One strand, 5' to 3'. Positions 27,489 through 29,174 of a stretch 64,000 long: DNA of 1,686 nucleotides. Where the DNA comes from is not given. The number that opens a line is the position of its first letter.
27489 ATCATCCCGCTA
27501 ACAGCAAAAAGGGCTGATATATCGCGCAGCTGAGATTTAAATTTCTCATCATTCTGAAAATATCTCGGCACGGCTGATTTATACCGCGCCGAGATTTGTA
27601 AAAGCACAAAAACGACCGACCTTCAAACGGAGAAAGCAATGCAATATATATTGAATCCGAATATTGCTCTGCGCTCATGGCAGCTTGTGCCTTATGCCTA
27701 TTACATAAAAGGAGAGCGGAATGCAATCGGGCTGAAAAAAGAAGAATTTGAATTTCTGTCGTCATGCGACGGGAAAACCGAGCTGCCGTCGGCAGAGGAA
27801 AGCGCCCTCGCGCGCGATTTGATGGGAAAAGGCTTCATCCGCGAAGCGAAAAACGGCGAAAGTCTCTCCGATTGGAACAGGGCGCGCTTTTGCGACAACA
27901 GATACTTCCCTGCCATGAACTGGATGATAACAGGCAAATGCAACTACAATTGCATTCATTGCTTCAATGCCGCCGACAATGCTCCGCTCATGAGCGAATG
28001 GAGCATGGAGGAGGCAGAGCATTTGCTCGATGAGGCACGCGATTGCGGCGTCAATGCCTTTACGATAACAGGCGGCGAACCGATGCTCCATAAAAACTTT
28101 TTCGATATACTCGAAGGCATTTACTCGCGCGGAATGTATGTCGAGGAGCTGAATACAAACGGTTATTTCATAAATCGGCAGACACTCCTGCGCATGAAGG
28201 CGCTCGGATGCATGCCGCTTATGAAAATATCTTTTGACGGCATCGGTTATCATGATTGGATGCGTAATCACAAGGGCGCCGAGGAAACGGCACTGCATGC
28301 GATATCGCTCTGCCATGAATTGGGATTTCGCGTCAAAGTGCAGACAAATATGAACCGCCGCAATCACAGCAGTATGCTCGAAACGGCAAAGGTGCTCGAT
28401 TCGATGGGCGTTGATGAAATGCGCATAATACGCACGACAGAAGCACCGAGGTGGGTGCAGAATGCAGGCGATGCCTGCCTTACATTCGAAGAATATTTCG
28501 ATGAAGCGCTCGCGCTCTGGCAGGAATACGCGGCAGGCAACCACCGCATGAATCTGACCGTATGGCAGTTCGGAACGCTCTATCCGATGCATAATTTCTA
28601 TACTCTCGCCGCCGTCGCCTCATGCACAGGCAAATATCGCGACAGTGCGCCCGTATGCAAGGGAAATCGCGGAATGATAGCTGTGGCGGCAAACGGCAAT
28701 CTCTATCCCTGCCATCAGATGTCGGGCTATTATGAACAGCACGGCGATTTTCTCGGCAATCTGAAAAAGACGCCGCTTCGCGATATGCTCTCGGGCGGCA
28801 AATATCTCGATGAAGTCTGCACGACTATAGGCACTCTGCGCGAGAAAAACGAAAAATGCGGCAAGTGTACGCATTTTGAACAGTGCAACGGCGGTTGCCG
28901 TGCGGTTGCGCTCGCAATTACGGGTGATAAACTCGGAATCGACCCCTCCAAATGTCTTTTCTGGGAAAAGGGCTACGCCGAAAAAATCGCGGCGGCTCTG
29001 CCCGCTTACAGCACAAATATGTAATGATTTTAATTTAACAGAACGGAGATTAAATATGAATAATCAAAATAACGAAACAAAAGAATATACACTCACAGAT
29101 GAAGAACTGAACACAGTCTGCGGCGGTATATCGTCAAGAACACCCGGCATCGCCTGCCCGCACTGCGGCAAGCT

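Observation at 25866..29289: Nif11-like double-glycine precursors with unusually long Cys-rich cores next to a radical SAM/SPASM enzyme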

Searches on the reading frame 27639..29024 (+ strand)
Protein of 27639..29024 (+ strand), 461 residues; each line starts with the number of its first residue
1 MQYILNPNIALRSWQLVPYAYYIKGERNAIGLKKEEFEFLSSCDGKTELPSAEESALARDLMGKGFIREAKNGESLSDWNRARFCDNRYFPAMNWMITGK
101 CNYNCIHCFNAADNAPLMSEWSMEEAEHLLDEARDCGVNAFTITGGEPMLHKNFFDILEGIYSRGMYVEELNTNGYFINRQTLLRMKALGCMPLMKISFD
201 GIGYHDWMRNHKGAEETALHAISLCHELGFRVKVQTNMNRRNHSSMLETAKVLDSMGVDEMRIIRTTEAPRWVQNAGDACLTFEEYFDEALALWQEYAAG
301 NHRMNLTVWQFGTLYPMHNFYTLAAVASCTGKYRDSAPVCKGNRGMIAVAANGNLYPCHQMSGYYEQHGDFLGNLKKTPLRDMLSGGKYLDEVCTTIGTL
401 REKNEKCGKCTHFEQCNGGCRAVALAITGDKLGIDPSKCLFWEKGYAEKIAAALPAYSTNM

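Call 4: search_protein_families(library=ncbifam, proteins=[window:27639-29024:+], max_evalue=0.01)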
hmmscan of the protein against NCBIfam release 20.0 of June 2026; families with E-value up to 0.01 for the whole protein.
window:27639-29024:+ (461 aa): 70 families (the best 25 are shown)
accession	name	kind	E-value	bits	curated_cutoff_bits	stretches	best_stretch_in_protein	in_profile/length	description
TIGR04545.1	rSAM_ahbD_hemeb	equivalog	1.6e-33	116.6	500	1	94-436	3-333/339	heme b synthase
TIGR04051.1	rSAM_NirJ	equivalog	2.2e-33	115.7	515.45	1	91-438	2-346/354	heme d1 biosynthesis radical SAM protein NirJ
TIGR04054.1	rSAM_NirJ1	equivalog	4.9e-33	114.3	650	1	90-439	35-381/387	putative heme d1 biosynthesis radical SAM protein NirJ1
TIGR04053.2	TIGR04053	equivalog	1.1e-30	107.1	395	2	94-260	11-180/366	TIGR04053 family radical SAM/SPASM domain-containing protein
TIGR04347.1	pseudo_SAM_Halo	equivalog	8.6e-29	101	525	2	86-263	33-209/390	TIGR04347 family pseudo-SAM/SPASM protein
TIGR04546.1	rSAM_ahbC_deAc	equivalog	1.4e-28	99.8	650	1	91-256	39-203/390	12,18-didecarboxysiroheme deacetylase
NF045574.1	sacti_mat_StsB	exception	6.5e-26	91.2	625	2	94-301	99-302/466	StsB family radical SAM/SPASM domain sactipeptide maturase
TIGR04303.1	GeoRSP_rSAM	equivalog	7.1e-26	91.5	400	2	93-260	7-171/325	GeoRSP system radical SAM/SPASM protein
TIGR04250.1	SCM_rSAM_ScmE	equivalog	4.9e-24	84.9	400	1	93-440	5-347/358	SynChlorMet cassette radical SAM/SPASM protein ScmE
NF050035.1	rSAM_WgK_link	exception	1.2e-23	83.7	650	1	95-443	13-365/367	radical SAM/SPASM peptide maturase WgkB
TIGR04055.1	rSAM_NirJ2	equivalog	5.2e-23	82.1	500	1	94-441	3-324/326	putative heme d1 biosynthesis radical SAM protein NirJ2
TIGR04340.1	rSAM_ACGX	hypoth_equivalog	6.1e-23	81.6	400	1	92-437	4-336/341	radical SAM/SPASM domain protein, ACGX system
TIGR04251.1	SCM_rSAM_ScmF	equivalog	4.4e-22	79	400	1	95-424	8-325/353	SynChlorMet cassette radical SAM/SPASM protein ScmF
NF041298.1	rSAM_mat_DynA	equivalog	6.8e-22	77.9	450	1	98-430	8-331/356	dynobactin maturation radical SAM/SPASM protein DynA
TIGR03962.1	mycofact_rSAM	equivalog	1.2e-21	77.2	265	1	93-440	14-332/339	mycofactocin radical SAM maturase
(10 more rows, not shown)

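Call 5: search_protein_families(library=pfam, proteins=[window:27639-29024:+], max_evalue=1)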
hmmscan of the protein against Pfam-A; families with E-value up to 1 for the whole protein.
window:27639-29024:+ (461 aa): 3 families
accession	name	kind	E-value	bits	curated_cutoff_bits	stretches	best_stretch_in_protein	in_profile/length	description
PF04055.27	Radical_SAM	-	6.4e-18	65.9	29.5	1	97-237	3-149/166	Radical SAM superfamily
PF13353.11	Fer4_12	-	8.4e-06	26.6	22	1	99-179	13-95/137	4Fe-4S single cluster domain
PF13186.11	SPASM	-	1.1e-05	26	21.5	1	340-411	1-67/67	Iron-sulfur cluster-binding domain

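Call 7: find_homologous_proteins(query=window:27639-29024:+, max_evalue=1e-20)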
Query window:27639-29024:+ (461 aa): 1590 proteins with E <= 1e-20 among 7270 candidates; the best 120 are listed.
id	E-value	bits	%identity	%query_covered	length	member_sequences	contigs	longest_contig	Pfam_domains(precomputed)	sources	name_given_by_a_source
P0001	0.0e+0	1030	93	100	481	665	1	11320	PF04055.28,PF13353.12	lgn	-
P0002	2.4e-286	968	87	100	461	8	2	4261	PF13186.12,PF04055.28,PF13353.12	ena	-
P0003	1.5e-267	906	80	100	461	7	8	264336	PF13186.12,PF04055.28,PF13353.12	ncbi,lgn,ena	-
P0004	8.3e-267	904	81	100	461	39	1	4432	PF04055.28,PF13353.12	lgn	-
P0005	2.3e-266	902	81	100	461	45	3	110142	PF13186.12,PF04055.28,PF13353.12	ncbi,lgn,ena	-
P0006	7.9e-266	900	81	100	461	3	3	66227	PF04055.28,PF13353.12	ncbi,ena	-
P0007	1.3e-264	896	80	100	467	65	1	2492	PF13186.12,PF04055.28,PF13353.12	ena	-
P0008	2.9e-263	892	79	100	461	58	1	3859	PF13186.12,PF04055.28,PF13353.12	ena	-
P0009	3.6e-263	892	80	100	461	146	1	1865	PF13186.12,PF04055.28,PF13353.12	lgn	-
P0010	1.7e-262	889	79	100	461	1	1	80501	PF13186.12,PF04055.28,PF13353.12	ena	-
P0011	2.0e-262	889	79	100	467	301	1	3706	PF13186.12,PF04055.28,PF13353.12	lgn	-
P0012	2.6e-262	889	80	100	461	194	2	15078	PF13186.12,PF04055.28,PF13353.12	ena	-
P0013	5.7e-262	888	79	100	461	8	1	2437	PF04055.28,PF13353.12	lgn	-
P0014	3.6e-261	885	80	100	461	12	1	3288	PF13186.12,PF04055.28,PF13353.12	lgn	-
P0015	6.9e-261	884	79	100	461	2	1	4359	PF13186.12,PF04055.28,PF13353.12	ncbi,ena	-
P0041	9.7e-251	851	77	100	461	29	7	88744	PF04055.28,PF13353.12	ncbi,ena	-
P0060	7.6e-217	739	70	99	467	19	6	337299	PF04055.28,PF13353.12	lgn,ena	-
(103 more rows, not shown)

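Call 9: find_encoding_contigs(protein=P0060, flank=9000, max_places=3)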
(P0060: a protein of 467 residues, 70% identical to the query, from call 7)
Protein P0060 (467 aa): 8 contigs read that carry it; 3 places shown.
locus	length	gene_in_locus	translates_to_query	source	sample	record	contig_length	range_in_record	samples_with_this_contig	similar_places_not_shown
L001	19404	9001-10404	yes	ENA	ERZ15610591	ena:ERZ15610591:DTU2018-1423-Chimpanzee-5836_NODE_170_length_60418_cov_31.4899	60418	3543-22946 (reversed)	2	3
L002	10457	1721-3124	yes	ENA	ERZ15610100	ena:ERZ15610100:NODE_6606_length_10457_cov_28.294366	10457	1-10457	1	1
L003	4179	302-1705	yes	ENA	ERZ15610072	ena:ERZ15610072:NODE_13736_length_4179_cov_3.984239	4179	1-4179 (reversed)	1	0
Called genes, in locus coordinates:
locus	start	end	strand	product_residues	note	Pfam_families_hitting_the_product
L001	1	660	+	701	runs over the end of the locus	PF07228:SpoIIE, PF13581:HATPase_c_2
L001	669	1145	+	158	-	-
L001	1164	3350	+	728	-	PF03412:Peptidase_C39, PF12385:Peptidase_C70 (weak), PF13529:Peptidase_C39_2 (faint), PF00664:ABC_membrane, PF00005:ABC_tran, PF02463:SMC_N (faint)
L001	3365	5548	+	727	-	PF00664:ABC_membrane, PF00005:ABC_tran, PF02463:SMC_N (faint)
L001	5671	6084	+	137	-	PF07862:Nif11 (weak)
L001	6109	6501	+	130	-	-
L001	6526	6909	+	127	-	-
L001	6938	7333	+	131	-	-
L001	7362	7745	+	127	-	-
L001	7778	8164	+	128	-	-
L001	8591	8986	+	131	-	PF07862:Nif11 (weak)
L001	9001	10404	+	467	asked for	PF04055:Radical_SAM, PF13353:Fer4_12 (weak)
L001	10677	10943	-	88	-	-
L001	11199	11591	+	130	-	-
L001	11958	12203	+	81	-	-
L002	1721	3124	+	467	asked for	PF04055:Radical_SAM, PF13353:Fer4_12 (weak)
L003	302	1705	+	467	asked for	PF04055:Radical_SAM, PF13353:Fer4_12 (weak)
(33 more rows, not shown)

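Call 10: search_solved_structures(query=window:27639-29024:+, max_evalue=0.001, show_alignments=1)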
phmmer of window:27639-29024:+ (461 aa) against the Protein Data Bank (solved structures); distinct sequences matched with E-value up to 0.001: 14.
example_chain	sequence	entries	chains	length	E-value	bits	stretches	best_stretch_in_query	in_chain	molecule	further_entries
7vob_C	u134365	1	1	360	1.2e-10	44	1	99-262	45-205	Cytosylglucuronate decarboxylase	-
7voc_C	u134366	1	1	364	1.2e-10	43.9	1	99-262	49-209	Cytosylglucuronate decarboxylase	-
6efn_A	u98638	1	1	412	1.8e-09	40.1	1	89-310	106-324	Sporulation killing factor maturation protein SkfB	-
7n7i_A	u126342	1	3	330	1.6e-06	30.4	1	91-245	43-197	Viperin-like enzyme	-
9dgw_A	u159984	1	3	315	1.8e-06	30.2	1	92-245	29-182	Radical SAM core domain-containing protein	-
6b4c_A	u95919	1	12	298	1.8e-06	30.2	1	92-245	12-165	Viperin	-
9dfw_A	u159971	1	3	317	1.9e-06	30.2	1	92-245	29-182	Radical SAM core domain-containing protein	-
7tol_A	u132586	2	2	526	2.5e-06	29.7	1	94-231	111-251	glycerol dibiphytanyl glycerol tetraether - macrocyclic archaeol synthase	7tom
6c8v_A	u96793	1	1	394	3.9e-06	29.1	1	97-439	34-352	Coenzyme PQQ synthesis protein E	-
9dfn_A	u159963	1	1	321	1.6e-05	27.1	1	92-244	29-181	Radical SAM core domain-containing protein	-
9dfu_A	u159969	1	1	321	3.1e-05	26.2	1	92-244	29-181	Radical SAM core domain-containing protein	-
8wm2_A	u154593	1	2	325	7.6e-05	24.9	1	95-180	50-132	Fe-S radical SAM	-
5v1q_A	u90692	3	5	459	0.00016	23.8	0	100-421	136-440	Radical SAM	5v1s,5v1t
7n7h_A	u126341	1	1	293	0.00067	21.7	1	92-242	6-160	VIPERIN-LIKE ENZYME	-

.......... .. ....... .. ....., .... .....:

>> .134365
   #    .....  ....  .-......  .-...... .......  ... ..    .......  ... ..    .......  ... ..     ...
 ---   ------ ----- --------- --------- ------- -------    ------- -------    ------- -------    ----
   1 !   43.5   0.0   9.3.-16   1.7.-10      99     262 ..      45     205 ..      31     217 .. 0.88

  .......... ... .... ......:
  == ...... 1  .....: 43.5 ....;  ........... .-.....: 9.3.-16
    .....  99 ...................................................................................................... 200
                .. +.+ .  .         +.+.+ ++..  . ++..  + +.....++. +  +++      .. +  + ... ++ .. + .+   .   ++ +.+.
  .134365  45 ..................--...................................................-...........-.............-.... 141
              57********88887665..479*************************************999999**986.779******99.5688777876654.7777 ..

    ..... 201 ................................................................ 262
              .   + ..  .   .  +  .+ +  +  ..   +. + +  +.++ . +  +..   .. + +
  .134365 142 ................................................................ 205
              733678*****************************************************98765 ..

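Call 15: find_related_loci(query=A1, collection=genome_contigs, flank=10000)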
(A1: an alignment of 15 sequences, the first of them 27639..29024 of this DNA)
Query A1 (461 aa) in genome_contigs; peptide patterns used: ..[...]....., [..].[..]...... (x = any residue, [..] = any of these).
448 stretches matched a pattern; 381 encode a relative of the query (tblastn E <= 1e-3); the best 80 are kept; 80 distinct loci.
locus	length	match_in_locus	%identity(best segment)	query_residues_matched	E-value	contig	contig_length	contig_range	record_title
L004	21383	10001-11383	88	1-461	0e+0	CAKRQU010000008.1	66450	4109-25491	MAG: uncultured Eubacteriales bacterium isolate REFINED_METABAT215_TOP10_CONTIGS_1500_ASSEMBLY_K77_MERGED__Hadza_PheChl_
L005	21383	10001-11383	81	1-461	0e+0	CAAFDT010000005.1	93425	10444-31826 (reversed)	MAG TPA_asm: Clostridia bacterium, isolate HGM12650, WGS project CAAFDT010000000 data, contig: SRS098571_58_k99_52794, w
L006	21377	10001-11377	81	1-459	0e+0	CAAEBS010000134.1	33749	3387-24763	MAG TPA_asm: Clostridia bacterium, isolate HGM12711, WGS project CAAEBS010000000 data, contig: ERS396440_25_k89_193314,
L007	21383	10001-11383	80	1-461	0e+0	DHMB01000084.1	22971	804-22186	MAG TPA_asm: Clostridiales bacterium UBA4653 UBA4653_contig_15144, whole genome shotgun sequence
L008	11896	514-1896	80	1-461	0e+0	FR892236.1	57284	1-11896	Ruminococcus sp. CAG:382 genomic scaffold, scf276, whole genome shotgun sequence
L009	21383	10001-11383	80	1-461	0e+0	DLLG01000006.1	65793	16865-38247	MAG TPA_asm: Clostridiales bacterium UBA7568 UBA7568_contig_395, whole genome shotgun sequence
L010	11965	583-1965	80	1-461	0e+0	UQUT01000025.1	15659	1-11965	uncultured Eubacterium sp. isolate UMGS660 genome assembly, contig: NODE_2005_length_15659_cov_21.792169, whole genome s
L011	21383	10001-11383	79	1-461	0e+0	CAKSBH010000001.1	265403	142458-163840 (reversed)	MAG: uncultured Eubacteriales bacterium isolate REFINED_METABAT215_TOP10_CONTIGS_1500_ASSEMBLY_K77_MERGED__Hadza_MoBio_h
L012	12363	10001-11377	80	1-459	0e+0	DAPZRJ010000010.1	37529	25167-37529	MAG TPA_asm: Candidatus Ruminococcus primaciens isolate MAG-GUT74815 NODE_305_length_37529_c_4.554176, whole genome shot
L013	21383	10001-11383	79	1-461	0e+0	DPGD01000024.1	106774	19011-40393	MAG TPA_asm: Clostridiales bacterium isolate UBA11512 contig_1875, whole genome shotgun sequence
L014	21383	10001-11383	79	1-461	0e+0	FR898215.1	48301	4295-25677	Eubacterium sp. CAG:841 genomic scaffold, scf47, whole genome shotgun sequence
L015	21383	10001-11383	79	1-461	0e+0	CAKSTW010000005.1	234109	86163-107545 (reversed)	MAG: uncultured Eubacteriales bacterium isolate REFINED_METABAT215_TOP10_CONTIGS_1500_ASSEMBLY_K77_MERGED__Hadza_MoBio_h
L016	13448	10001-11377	76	1-459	0e+0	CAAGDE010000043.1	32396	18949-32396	MAG TPA_asm: Clostridia bacterium, isolate HGM12690, WGS project CAAGDE010000000 data, contig: SRS476144_126_k119_63336,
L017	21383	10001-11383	77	1-461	0e+0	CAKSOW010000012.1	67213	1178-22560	MAG: uncultured Eubacteriales bacterium isolate REFINED_METABAT215_SUBJECT_CONTIGS_1500_ASSEMBLY_K77_MERGED__Pilot_MoBio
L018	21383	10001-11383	81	1-461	0e+0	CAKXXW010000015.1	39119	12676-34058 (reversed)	MAG: uncultured Eubacteriales bacterium isolate REFINED_METABAT215_TOP10_CONTIGS_1500_ASSEMBLY_K77_MERGED__Hadza_MoBio_h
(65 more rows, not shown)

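Call 48: predict_structure(alignment_id=A3)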
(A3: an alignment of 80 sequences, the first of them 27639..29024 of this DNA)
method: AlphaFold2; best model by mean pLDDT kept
length: 461 residues; sequences in the alignment: 80
mean_pLDDT: 92.2   pTM: 0.90
mean pLDDT of the five models: 92.2, 92.1, 91.8, 89.2, 88.7
residues with pLDDT >= 90: 369; 70-90: 72; 50-70: 18; < 50: 2
segments of 3 or more residues with pLDDT < 50: none
pLDDT, mean of each block of 10 residues (from residue 1): 97 95 95 98 97 96 97 93 95 90 67 60 97 97 90 96 96 93 97 96 92 94 98 96 97 98 86 84 96 97 96 97 92 90 82 91 85 96 94 93 93 90 87 91 96 94 58
secondary structure, 60 per line:
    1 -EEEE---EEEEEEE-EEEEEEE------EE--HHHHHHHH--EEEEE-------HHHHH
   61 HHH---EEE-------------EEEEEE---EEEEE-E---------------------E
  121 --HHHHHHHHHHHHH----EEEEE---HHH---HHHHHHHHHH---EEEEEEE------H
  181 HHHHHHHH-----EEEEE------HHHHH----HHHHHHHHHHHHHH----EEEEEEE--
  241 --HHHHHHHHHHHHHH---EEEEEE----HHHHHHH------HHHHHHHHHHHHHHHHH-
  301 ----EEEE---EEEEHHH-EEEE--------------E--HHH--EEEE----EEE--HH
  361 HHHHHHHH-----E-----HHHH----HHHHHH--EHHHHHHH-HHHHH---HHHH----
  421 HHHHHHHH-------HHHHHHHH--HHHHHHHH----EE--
elements in order: E2-5 E9-15 E17-23 H34-41 E44-48 H56-63 E67-69 E83-88 E92-96 H123-135 E140-144 H154-163 E167-173 H180-188 E194-198 H205-209 H214-227 E232-238 H243-256 E260-265 H270-276 H283-299 E305-308 E312-315 E320-323 E346-349 E354-356 H359-368 H380-383 H388-393 H397-403 H405-409 H413-416 H421-428 H436-443 H446-453

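Call 52: fold_search(model_id=the predicted structure, library=pdb)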
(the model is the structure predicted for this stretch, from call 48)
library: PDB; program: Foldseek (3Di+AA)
matches with E <= 10: 1748; with E <= 0.001: 152
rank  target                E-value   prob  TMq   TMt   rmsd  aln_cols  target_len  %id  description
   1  5v1t_A                1.9e-16  1.00  0.63  0.66   6.7       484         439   14  Crystal structure of Streptococcus suis SuiB bound to precursor peptide SuiA (released 2017-08-30)
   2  5v1q_B                2.2e-16  1.00  0.61  0.64   6.4       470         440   14  Crystal structure of Streptococcus suis SuiB (released 2017-08-30)
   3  5v1s_A                2.3e-16  1.00  0.60  0.64   8.4       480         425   14  Crystal structure of Streptococcus suis SuiB bound to S-adenosylmethionine (released 2017-08-30)
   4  5v1s_B                6.9e-16  1.00  0.62  0.66   6.3       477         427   15  Crystal structure of Streptococcus suis SuiB bound to S-adenosylmethionine (released 2017-08-30)
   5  6efn                  1.1e-15  1.00  0.55  0.65   5.8       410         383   18  Structure of a RiPP maturase, SkfB (released 2018-10-24)
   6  5v1q_A                1.2e-15  1.00  0.59  0.63   8.1       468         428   14  Crystal structure of Streptococcus suis SuiB (released 2017-08-30)
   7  6c8v                  2.3e-15  1.00  0.49  0.69   6.3       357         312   17  X-ray structure of PqqE from Methylobacterium extorquens (released 2018-02-14)
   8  4k36_A                9.1e-15  1.00  0.57  0.68   6.0       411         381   18  His6 tagged anSMEcpe with bound AdoMet (released 2013-05-08)
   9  8vpo                  1.0e-13  1.00  0.52  0.53  14.5       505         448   13  X-Ray Crystal Structure of TigE from Paramaledivibacter caminithermalis (released 2024-02-07)
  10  4k37_A                1.2e-13  1.00  0.58  0.72   5.1       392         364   18  Native anSMEcpe with bound AdoMet (released 2013-05-08)
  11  4k36_B                2.1e-13  1.00  0.58  0.72   4.8       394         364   17  His6 tagged anSMEcpe with bound AdoMet (released 2013-05-08)
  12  4k38_B                3.0e-13  1.00  0.57  0.71   4.9       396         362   17  Native anSMEcpe with bound AdoMet and Kp18Cys peptide (released 2013-05-08)
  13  4k38_A                3.4e-13  1.00  0.56  0.68   5.5       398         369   17  Native anSMEcpe with bound AdoMet and Kp18Cys peptide (released 2013-05-08)
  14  4k39_A                3.8e-13  1.00  0.57  0.70   5.2       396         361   17  Native anSMEcpe with bound AdoMet and Cp18Cys peptide (released 2013-05-08)
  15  7vob                  4.3e-13  1.00  0.45  0.62   4.8       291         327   20  The crystal structure of a Radical SAM Enzyme BlsE involved in the Biosynthesis of Blasticidin S (released 2022-05-04)
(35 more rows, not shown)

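Call 53: list_cluster_members(proteins=[P0003, P0005, P0041, P0138, P0148, P0173, P0212, P0213])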
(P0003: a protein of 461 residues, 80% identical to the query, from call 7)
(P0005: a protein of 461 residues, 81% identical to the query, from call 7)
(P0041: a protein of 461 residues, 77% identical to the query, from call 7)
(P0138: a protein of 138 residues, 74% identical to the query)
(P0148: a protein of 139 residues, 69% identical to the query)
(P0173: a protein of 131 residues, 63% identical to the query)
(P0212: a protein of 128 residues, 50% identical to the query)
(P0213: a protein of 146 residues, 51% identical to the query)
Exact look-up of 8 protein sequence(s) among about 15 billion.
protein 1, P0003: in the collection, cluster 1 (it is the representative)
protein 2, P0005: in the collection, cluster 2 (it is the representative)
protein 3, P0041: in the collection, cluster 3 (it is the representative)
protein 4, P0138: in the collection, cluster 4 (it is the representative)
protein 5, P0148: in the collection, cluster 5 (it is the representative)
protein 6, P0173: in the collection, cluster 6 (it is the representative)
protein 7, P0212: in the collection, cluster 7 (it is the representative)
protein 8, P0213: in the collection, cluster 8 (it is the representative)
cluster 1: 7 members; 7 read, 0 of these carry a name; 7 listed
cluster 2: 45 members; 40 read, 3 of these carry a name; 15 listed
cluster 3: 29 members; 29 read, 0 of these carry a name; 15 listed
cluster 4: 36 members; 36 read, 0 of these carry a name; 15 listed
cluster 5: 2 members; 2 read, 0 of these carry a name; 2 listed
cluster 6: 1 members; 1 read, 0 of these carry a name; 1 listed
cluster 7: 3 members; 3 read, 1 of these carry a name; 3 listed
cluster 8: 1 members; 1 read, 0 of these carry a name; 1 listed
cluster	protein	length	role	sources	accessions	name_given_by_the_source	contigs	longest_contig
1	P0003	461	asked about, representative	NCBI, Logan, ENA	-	-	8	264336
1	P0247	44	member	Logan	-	-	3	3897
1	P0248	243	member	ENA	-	-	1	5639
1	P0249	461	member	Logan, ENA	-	-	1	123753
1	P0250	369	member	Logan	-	-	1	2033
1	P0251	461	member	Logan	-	-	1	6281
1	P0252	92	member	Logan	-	-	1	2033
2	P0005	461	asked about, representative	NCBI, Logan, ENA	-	-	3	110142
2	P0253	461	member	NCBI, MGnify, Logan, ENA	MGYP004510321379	FL=1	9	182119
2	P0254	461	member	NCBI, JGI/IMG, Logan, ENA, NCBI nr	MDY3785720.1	MAG: radical SAM protein [Eubacteriales bacterium] | radical SAM protein [Eubacteriales bacterium]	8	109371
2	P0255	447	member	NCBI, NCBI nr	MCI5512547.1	MAG: radical SAM protein [Clostridia bacterium] | radical SAM protein [Clostridia bacterium]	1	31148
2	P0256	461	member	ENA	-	-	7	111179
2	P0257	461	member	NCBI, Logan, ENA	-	-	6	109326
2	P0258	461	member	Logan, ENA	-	-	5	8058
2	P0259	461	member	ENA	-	-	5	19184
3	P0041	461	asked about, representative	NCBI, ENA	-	-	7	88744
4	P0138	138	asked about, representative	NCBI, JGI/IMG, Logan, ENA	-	-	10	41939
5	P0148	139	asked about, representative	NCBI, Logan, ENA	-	-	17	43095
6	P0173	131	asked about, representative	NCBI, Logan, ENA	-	-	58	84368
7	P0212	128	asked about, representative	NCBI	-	-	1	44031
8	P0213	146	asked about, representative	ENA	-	-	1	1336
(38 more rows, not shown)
